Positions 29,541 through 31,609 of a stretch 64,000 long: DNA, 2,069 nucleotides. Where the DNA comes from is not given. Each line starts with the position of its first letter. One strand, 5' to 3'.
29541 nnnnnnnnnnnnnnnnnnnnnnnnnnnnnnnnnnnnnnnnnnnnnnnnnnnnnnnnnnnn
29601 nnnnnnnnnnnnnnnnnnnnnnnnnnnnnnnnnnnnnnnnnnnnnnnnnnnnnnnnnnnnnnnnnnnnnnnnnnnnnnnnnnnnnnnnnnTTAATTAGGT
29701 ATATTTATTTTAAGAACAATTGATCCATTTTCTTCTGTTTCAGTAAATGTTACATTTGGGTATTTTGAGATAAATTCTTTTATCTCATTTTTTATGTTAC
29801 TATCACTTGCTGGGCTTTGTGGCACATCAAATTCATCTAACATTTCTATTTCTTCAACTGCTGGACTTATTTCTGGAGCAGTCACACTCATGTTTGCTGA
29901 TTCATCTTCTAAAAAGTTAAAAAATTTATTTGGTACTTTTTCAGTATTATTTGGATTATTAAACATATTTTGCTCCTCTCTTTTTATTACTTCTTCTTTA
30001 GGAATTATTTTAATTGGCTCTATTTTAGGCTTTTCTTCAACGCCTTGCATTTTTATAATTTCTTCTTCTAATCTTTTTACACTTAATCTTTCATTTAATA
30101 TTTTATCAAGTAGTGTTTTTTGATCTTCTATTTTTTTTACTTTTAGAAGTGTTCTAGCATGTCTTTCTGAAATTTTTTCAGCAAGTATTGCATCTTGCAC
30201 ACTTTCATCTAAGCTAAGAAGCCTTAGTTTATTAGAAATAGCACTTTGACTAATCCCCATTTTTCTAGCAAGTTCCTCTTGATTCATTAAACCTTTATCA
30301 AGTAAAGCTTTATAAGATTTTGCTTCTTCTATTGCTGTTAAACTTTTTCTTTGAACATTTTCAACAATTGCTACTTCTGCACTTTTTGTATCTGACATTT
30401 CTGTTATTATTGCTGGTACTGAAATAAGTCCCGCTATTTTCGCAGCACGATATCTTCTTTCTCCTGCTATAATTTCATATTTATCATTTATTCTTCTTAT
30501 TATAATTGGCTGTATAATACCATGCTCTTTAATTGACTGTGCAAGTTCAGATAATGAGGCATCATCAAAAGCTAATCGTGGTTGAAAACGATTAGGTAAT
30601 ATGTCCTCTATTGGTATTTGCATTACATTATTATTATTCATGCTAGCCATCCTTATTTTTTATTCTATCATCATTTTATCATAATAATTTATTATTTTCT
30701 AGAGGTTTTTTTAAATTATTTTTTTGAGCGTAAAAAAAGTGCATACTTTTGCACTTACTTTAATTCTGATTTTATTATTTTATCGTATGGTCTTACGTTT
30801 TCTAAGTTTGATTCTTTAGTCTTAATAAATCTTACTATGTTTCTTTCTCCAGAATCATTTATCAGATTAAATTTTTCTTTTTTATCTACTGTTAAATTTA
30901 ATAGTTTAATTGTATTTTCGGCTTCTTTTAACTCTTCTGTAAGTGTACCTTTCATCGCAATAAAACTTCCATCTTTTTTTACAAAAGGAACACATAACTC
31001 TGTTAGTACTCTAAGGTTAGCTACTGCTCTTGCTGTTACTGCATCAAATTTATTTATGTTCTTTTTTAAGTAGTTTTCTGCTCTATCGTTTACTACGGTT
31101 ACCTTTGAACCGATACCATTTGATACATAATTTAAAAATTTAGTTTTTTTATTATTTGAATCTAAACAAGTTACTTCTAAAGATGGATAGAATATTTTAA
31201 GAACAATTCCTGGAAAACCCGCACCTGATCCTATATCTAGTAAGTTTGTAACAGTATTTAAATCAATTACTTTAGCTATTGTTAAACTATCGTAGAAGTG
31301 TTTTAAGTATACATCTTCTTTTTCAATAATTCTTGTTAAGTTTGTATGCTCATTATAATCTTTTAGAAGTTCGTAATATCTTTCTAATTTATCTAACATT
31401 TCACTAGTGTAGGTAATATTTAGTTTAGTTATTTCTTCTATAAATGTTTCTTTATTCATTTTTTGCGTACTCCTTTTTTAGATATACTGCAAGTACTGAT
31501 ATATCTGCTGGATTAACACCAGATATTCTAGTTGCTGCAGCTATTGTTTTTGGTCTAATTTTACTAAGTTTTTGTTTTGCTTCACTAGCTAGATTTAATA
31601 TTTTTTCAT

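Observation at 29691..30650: The only ParB-family gene is Noc-like, lacks the N-terminal membrane helix, has a mixed specificity signature and is not followed by soj-spo0J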

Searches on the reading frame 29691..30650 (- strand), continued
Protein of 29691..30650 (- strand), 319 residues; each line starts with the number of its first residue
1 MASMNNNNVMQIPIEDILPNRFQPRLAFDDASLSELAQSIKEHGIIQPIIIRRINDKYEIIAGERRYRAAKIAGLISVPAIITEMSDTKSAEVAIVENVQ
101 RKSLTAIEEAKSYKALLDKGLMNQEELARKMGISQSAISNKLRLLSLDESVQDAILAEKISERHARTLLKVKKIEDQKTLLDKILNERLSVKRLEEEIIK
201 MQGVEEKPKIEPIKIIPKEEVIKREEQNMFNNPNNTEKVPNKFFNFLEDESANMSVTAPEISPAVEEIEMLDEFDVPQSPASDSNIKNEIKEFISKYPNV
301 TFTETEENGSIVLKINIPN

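Call 30: search_solved_structures(query=window:29691-30650:-, max_evalue=1e-10, show_alignments=3)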
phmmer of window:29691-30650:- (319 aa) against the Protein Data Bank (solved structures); distinct sequences matched with E-value up to 1e-10: 13.
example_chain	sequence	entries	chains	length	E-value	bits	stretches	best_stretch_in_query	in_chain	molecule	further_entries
7ol9_A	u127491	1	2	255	1.5e-55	191.8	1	4-209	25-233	Nucleoid occlusion protein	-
7ng0_A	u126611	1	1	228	8.5e-55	189.4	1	8-210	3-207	Nucleoid occlusion protein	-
7nfu_A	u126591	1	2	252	1.1e-54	189.1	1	7-210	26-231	Nucleoid occlusion protein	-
6sdk_A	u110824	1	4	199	1.1e-48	169.3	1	9-199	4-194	Stage 0 sporulation protein J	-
1vz0_A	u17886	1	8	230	9.8e-46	159.7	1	8-195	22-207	Chromosome-partitioning protein Spo0J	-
4umk_A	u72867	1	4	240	1.3e-45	159.3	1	7-196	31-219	PROBABLE CHROMOSOME-PARTITIONING PROTEIN PARB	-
7bnk_A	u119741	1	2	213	8.6e-44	153.3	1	8-199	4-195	ParB family protein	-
7o0n_A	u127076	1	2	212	7.5e-43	150.2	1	8-199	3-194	ParB family protein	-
7bnr_A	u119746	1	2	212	8.1e-43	150.1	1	8-199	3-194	ParB family protein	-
6t1f_A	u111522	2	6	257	1.2e-35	126.6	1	11-195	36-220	Chromosome-partitioning protein ParB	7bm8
6y93_A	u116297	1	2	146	4.4e-27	98.5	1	88-209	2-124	Nucleoid occlusion protein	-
6s6h_A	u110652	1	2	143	4.4e-14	55.8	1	91-195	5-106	Chromosome-partitioning protein ParB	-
8qa8_A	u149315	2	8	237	9.7e-14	54.7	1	10-162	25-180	Transcriptional repressor protein KorB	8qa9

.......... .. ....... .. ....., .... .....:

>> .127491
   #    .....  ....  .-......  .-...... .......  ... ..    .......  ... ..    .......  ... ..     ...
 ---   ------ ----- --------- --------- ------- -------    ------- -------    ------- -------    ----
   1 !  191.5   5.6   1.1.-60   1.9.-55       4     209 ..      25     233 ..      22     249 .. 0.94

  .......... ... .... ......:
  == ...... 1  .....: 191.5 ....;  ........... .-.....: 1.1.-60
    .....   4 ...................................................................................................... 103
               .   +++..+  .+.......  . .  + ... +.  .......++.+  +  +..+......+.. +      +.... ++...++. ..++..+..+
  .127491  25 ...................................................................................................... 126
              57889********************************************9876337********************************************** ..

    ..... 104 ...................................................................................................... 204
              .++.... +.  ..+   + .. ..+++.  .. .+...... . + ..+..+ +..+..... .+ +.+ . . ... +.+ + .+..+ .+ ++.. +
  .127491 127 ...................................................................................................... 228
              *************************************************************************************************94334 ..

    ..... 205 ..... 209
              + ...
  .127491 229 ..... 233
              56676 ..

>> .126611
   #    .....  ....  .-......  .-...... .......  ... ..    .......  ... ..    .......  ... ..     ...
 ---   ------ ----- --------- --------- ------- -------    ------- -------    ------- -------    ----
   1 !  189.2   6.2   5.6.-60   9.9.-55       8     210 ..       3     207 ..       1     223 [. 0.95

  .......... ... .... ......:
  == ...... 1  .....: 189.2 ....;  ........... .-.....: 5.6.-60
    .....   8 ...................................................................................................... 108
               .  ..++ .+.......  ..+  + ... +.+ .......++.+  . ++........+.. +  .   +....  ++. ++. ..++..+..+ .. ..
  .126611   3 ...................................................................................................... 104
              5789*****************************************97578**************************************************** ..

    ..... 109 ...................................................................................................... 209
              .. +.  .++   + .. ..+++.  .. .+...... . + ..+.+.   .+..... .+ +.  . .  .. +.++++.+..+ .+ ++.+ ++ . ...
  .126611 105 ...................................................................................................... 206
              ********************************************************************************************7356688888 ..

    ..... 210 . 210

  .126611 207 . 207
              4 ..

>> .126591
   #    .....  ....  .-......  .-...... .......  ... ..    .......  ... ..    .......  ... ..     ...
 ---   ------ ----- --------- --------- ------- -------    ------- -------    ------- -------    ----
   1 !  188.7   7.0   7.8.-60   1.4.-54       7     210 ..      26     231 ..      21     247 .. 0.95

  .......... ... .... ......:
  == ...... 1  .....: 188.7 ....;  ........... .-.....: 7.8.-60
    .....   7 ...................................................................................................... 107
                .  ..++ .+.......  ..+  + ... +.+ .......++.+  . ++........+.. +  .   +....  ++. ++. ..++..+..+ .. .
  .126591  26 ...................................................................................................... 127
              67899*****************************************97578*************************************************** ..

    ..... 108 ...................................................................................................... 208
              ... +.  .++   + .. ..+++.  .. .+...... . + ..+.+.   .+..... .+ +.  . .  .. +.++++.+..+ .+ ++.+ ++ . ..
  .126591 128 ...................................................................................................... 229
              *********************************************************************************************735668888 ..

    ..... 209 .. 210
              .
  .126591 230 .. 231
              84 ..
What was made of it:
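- Best PDB sequence hits are Noc (7ol9 at 191.8 bits, 7ng0 and 7nfu at about 189), ahead of Spo0J 6sdk at 169 (call 30).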

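Call 36: search_protein_representatives(protein=window:29691-30650:-)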
Query: 319 residues. Proteins with E-value up to 0.001 (for the whole library): 88968; up to 1e-10: 48880; up to 1e-30: 8026. The best 150 are listed.
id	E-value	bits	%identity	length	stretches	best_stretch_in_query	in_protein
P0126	5.1e-90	318.1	57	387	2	6-278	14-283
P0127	8.1e-84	297.8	60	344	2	7-264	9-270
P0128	1.9e-82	293.3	60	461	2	8-254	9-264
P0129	1.1e-81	290.8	54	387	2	7-266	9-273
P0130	8.0e-81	287.9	55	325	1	6-298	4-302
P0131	3.5e-80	285.8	56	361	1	8-291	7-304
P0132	3.6e-79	282.5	57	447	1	8-307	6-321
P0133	8.2e-79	281.3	54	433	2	7-223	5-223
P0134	4.4e-78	278.9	57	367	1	8-279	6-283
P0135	5.0e-78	278.7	54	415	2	5-246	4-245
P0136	1.5e-77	277.2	58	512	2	4-241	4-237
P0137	2.1e-77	276.7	51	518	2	8-244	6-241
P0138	6.3e-77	275.1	59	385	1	7-257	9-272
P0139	8.8e-77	274.7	57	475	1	6-266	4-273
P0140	2.1e-76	273.4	52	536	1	5-299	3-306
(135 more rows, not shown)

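Call 39: predict_structure(alignment_id=A1)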
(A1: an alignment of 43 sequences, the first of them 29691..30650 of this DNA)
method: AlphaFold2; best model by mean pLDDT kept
length: 319 residues; sequences in the alignment: 43
mean_pLDDT: 75.1   pTM: 0.46
mean pLDDT of the five models: 75.1, 73.0, 72.9, 72.9, 72.7
residues with pLDDT >= 90: 98; 70-90: 120; 50-70: 31; < 50: 70
segments of 3 or more residues with pLDDT < 50: 1-5, 206-211, 214-229, 231-238, 253-282
pLDDT, mean of each block of 10 residues (from residue 1): 57 90 73 90 89 89 89 92 81 72 81 85 85 89 93 91 93 92 93 92 60 48 47 45 50 46 44 39 67 84 80 82
secondary structure, 60 per line:
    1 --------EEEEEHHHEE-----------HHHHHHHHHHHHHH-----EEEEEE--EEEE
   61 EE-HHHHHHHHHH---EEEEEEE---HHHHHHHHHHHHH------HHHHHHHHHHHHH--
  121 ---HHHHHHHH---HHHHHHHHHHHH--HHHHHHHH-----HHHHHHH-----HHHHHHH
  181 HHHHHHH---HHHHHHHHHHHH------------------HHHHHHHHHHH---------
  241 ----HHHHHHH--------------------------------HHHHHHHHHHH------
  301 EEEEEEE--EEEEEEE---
elements in order: E9-13 H30-43 E49-54 E57-62 H64-73 E77-83 H87-99 H106-118 H124-131 H135-146 H149-156 H162-168 H174-187 H191-202 H221-231 H245-251 H284-294 E301-307 E310-316
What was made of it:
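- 30351..30629 (-): N-terminal CTP-binding domain (aa 8-100) with the FQPR, GERRYRA (R66 = B. subtilis Noc R89) and ENVQR (N98 = Noc N121) boxes. AF2 pLDDT is about 90 (call 39).
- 29694..29801 (-): Noc-type C-terminal (dimerisation) domain, aa 284-319. AF2 predicts helix-strand-strand with pLDDT about 80 (call 39).
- AF2 gives the motif only a low-confidence helix (call 39).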

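Call 42: find_related_loci(query=A1, collection=genome_contigs, flank=10000)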
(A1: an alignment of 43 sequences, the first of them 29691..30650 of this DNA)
Query A1 (319 aa) in genome_contigs; peptide patterns used: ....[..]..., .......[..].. (x = any residue, [..] = any of these).
600 stretches matched a pattern (row limit reached: there are more); 592 encode a relative of the query (tblastn E <= 1e-3); the best 80 are kept; 80 distinct loci.
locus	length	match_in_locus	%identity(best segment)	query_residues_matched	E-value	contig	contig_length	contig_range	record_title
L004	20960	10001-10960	58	7-286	4e-107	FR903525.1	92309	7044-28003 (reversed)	Clostridium sp. CAG:609 genomic scaffold, scf2, whole genome shotgun sequence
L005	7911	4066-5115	52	1-279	2e-102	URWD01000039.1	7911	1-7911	uncultured Tenericutes bacterium isolate UMGS1410 genome assembly, contig: NODE_3131_length_7911_cov_8.677826, whole gen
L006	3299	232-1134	57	5-290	3e-103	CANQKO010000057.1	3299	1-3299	MAG: uncultured Bacilli bacterium isolate Lapin-027__bin20 genome assembly, contig: Lapin-027__NODE_35329_length_3299_co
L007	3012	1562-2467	59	5-296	6e-104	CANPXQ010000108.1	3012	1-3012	MAG: uncultured Bacilli bacterium isolate Lapin-005__bin3 genome assembly, contig: Lapin-005__NODE_50966_length_3012_cov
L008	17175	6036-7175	77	9-288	1e-96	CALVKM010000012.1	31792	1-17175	MAG: uncultured Bacilli bacterium isolate BRZ_NS__bin93 genome assembly, contig: BRZ_NS__NODE_1426_length_31792_cov_42.2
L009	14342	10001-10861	55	9-308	4e-96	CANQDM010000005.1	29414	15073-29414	MAG: uncultured Bacilli bacterium isolate Lapin-007__bin22 genome assembly, contig: Lapin-007__NODE_492_length_29414_cov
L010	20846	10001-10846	55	3-262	4e-92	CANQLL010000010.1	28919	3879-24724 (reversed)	MAG: uncultured Bacilli bacterium isolate Lapin-015__bin71 genome assembly, contig: Lapin-015__NODE_1368_length_28919_co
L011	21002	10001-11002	51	6-292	4e-92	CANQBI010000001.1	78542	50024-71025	MAG: uncultured Bacilli bacterium isolate Lapin-002__bin32 genome assembly, contig: Lapin-002__NODE_376_length_78542_cov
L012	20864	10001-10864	56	9-299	1e-91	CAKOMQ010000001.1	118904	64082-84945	MAG: uncultured Bacilli bacterium isolate REFINED_METABAT215_TOP10_CONTIGS_1500_ASSEMBLY_K77_MERGED__Hadza_MoBio_hadza-A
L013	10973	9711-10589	54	9-284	5e-91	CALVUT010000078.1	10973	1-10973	MAG: uncultured Bacilli bacterium isolate E0_RM__bin3 genome assembly, contig: E0_RM__k127_277182, whole genome shotgun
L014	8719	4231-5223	49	8-308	6e-90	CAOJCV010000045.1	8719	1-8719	MAG TPA_asm: uncultured Tenericutes bacterium isolate SRR15604481_bin.54_metawrap_v1.3_MAG genome assembly, contig: NODE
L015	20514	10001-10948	51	2-304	5e-87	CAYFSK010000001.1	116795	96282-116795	MAG TPA_asm: uncultured Mycoplasma sp. isolate ERP107106_co1_81 genome assembly, contig: NODE_58_length_116795_cov_7.667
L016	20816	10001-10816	56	9-261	7e-87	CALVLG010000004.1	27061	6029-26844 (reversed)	MAG: uncultured Bacilli bacterium isolate BRZ_IK__bin31 genome assembly, contig: BRZ_IK__NODE_2005_length_27061_cov_5.63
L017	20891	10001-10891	54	3-266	9e-87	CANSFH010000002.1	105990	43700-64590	MAG TPA_asm: uncultured Mycoplasma sp. isolate SRR15730527_bin.41_metawrap_v1.3_MAG genome assembly, contig: NODE.309_le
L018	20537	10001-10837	55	9-256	3e-85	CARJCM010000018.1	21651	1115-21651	MAG TPA_asm: uncultured Bacilli bacterium isolate MGBC164908 genome assembly, contig: MGBC164908.18, whole genome shotgu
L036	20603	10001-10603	58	6-206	5e-74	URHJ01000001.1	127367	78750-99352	uncultured Tenericutes bacterium isolate UMGS995 genome assembly, contig: NODE_49_length_127367_cov_6.247180, whole geno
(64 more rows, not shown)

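Call 67: search_protein_families(library=ncbifam, proteins=[L036:9992-11401:+, P0073], max_evalue=1e-20)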
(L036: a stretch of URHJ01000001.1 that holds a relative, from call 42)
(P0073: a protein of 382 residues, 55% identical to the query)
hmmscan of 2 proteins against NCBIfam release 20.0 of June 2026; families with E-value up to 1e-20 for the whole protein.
L036:9992-11401:+ (470 aa): 3 families
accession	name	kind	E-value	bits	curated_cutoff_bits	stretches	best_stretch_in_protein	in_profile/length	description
TIGR04285.1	nucleoid_noc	exception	1.6e-87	293.1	315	1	6-211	1-205/255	nucleoid occlusion protein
TIGR00180.1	parB_part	domain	1.8e-59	200.6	58.45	1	5-182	3-185/186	ParB/RepB/Spo0J family partition protein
TIGR03734.1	PRTRC_parB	hypoth_equivalog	2.8e-39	135.1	278.6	1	21-199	7-189/555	PRTRC system ParB family protein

P0073 (382 aa): 3 families
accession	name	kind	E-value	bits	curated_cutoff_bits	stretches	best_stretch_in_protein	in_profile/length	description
TIGR04285.1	nucleoid_noc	exception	1.5e-81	273.5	315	1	10-209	2-201/255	nucleoid occlusion protein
TIGR00180.1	parB_part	domain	1.9e-55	187.5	58.45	1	7-186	2-186/186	ParB/RepB/Spo0J family partition protein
TIGR03734.1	PRTRC_parB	hypoth_equivalog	9.4e-40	136.7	278.6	1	24-204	7-191/555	PRTRC system ParB family protein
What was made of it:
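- The Noc model scores below its cutoff, and real Spo0J proteins score nearly as high (call 67).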

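Call 75: fold_search(model_id=the predicted structure, library=pdb)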
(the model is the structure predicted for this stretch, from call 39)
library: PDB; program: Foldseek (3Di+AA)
matches with E <= 10: 189; with E <= 0.001: 46
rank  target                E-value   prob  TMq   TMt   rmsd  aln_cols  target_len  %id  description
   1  7ol9_B                2.8e-20  1.00  0.34  0.51  13.1       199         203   48  Crystal structure of C-terminally truncated Bacillus subtilis nucleoid occlusion protein (Noc) complexed to the Noc-bi (released 2022-03-09)
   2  7nfu_B                9.7e-20  1.00  0.45  0.62   5.1       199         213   47  Crystal structure of C-terminally truncated Geobacillus thermoleovorans nucleoid occlusion protein Noc (released 2021-02-17)
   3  7ol9_A                1.4e-19  1.00  0.31  0.49  12.4       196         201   49  Crystal structure of C-terminally truncated Bacillus subtilis nucleoid occlusion protein (Noc) complexed to the Noc-bi (released 2022-03-09)
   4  7nfu_A                2.2e-19  1.00  0.46  0.62   4.8       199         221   47  Crystal structure of C-terminally truncated Geobacillus thermoleovorans nucleoid occlusion protein Noc (released 2021-02-17)
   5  7ng0                  1.1e-18  1.00  0.32  0.50  14.5       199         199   47  Crystal structure of N- and C-terminally truncated Geobacillus thermoleovorans nucleoid occlusion protein Noc (released 2021-02-17)
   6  7bnk_A                2.2e-18  1.00  0.30  0.49  14.4       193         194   40  Crystal structure of ParB from Myxococcus xanthus bound to CDP and Monothiophosphate (released 2021-09-08)
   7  6sdk_A                4.4e-18  1.00  0.31  0.49  14.4       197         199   44  Crystal structure of bacterial ParB dimer bound to CDP (released 2019-10-23)
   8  6sdk_B                6.2e-18  1.00  0.30  0.48  14.6       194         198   45  Crystal structure of bacterial ParB dimer bound to CDP (released 2019-10-23)
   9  7bnk_B                7.4e-18  1.00  0.30  0.48  14.4       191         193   41  Crystal structure of ParB from Myxococcus xanthus bound to CDP and Monothiophosphate (released 2021-09-08)
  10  7bnr_A                2.4e-17  1.00  0.31  0.49  14.4       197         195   40  Crystal structure of a ParB Q52A mutant from Myxococcus xanthus bound to CTPyS (released 2021-09-08)
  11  7o0n_A                4.1e-17  1.00  0.30  0.49  14.3       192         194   40  Crystal structure of a ParB E93A mutant from Myxococcus xanthus bound to CDP and monothiophosphate (released 2021-09-15)
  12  7bnr_B                7.6e-17  1.00  0.31  0.50  14.3       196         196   39  Crystal structure of a ParB Q52A mutant from Myxococcus xanthus bound to CTPyS (released 2021-09-08)
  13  1vz0_A                5.0e-16  1.00  0.45  0.72  11.9       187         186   45  Chromosome segregation protein Spo0J from Thermus thermophilus (released 2004-07-19)
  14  1vz0_F                7.9e-16  1.00  0.45  0.72  11.9       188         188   45  Chromosome segregation protein Spo0J from Thermus thermophilus (released 2004-07-19)
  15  1vz0_E                7.9e-16  1.00  0.46  0.72  11.7       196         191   43  Chromosome segregation protein Spo0J from Thermus thermophilus (released 2004-07-19)
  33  6y93_B                1.2e-07  1.00  0.34  0.87   1.9       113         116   49  Crystal structure of the DNA-binding domain of the Nucleoid Occlusion Factor (Noc) complexed to the Noc-binding site ( (released 2020-08-05)
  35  6y93_A                9.9e-07  1.00  0.31  0.89   1.4       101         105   48  Crystal structure of the DNA-binding domain of the Nucleoid Occlusion Factor (Noc) complexed to the Noc-binding site ( (released 2020-08-05)
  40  6s6h_B                1.4e-05  1.00  0.32  0.67  10.1       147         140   30  Crystal structure of the DNA binding domain of the chromosome-partitioning protein ParB complexed to the centromeric p (released 2020-07-15)
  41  6s6h_A                1.7e-05  1.00  0.30  0.73   2.7       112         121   35  Crystal structure of the DNA binding domain of the chromosome-partitioning protein ParB complexed to the centromeric p (released 2020-07-15)
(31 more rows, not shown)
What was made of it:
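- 29691..30650 (-): Noc-clade ParB/CTPase gene, 319 aa (the database version starts at Met4 and is 316 aa). Best solved relatives are B. subtilis and Geobacillus Noc, by sequence (call 30) and by fold (call 75).
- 30048..30344 (-): Helix-turn-helix DNA-binding domain (aa 103-201). The recognition region at aa 132-166 carries Q135, K141, S146 and R163. The model's DNA-binding domain superposes on the Noc-NBS complex 6y93 at 1.4-1.9 A (TM 0.87-0.89), against 2.7 A (TM 0.73) for the ParB-parS complex 6s6h (call 75).
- The DNA-binding domain matches the Noc-NBS complex best (call 75).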

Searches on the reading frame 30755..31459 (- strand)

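Call 7: search_protein_families(library=ncbifam, proteins=[window:30755-31459:-], max_evalue=0.00001)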
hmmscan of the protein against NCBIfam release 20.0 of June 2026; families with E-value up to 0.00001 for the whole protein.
window:30755-31459:- (234 aa): 2 families
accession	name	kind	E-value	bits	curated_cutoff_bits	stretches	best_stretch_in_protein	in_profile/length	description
TIGR00138.1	rsmG_gidB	equivalog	1.5e-48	164.9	99.5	1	25-209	1-179/183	16S rRNA (guanine(527)-N(7))-methyltransferase RsmG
NF006138.0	PRK08287.1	equivalog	3.4e-07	30.3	210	1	60-188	23-148/189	decarboxylating cobalt-precorrin-6B (C(15))-methyltransferase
